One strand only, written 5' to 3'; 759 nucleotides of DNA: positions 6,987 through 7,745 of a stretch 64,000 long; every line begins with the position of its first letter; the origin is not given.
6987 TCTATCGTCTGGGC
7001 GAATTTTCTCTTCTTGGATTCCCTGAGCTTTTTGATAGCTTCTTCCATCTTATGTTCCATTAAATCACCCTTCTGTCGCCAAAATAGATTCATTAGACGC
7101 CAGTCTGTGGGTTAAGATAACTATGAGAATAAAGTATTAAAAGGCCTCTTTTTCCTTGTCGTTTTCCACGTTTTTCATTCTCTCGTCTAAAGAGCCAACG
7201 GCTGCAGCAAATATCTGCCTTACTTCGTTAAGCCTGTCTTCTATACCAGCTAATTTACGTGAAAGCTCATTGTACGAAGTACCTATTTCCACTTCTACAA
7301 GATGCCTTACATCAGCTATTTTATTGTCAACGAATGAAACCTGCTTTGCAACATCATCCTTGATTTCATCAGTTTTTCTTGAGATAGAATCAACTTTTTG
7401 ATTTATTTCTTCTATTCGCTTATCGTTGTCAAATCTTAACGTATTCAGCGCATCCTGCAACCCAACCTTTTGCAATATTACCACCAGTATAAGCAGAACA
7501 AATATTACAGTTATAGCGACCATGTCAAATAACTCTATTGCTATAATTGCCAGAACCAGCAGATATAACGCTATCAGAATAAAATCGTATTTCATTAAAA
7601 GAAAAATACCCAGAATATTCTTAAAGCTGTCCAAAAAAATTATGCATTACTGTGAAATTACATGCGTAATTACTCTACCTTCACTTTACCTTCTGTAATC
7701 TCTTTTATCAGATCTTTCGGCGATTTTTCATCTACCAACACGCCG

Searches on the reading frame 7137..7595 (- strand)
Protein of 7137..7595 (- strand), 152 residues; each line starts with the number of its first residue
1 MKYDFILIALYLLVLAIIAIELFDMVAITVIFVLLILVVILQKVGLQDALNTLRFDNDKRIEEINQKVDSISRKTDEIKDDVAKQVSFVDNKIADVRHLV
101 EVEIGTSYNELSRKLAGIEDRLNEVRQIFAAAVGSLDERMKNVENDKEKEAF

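Call 59: search_protein_families(library=pfam, proteins=[window:7137-7595:-], max_evalue=0.01)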
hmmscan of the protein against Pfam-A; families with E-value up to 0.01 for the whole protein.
window:7137-7595:- (152 aa): 7 families
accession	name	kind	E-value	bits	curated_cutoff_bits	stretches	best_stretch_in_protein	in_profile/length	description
PF04513.17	Baculo_PEP_C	-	0.00023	21.7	38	1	42-125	14-97/140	Baculovirus polyhedron envelope protein, PEP, C terminus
PF07889.17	DUF1664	-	0.00029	21.3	34.6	1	28-145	10-122/124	Protein of unknown function (DUF1664)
PF05531.17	NPV_P10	-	0.00038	21.3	29.8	0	42-83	18-59/75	Nucleopolyhedrovirus P10 protein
PF24583.1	DUF7610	-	0.00087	19.9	27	1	59-130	3-73/79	Domain of unknown function (DUF7610)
PF08702.15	Fib_alpha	-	0.0027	18.3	29.9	0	45-145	21-123/143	Fibrinogen alpha/beta chain family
PF06103.16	DUF948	-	0.0062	17.1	37.2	1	26-99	6-80/89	Bacterial protein of unknown function (DUF948)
PF01519.22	DUF16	-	0.0071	17.2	40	0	50-125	25-102/104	Protein of unknown function DUF16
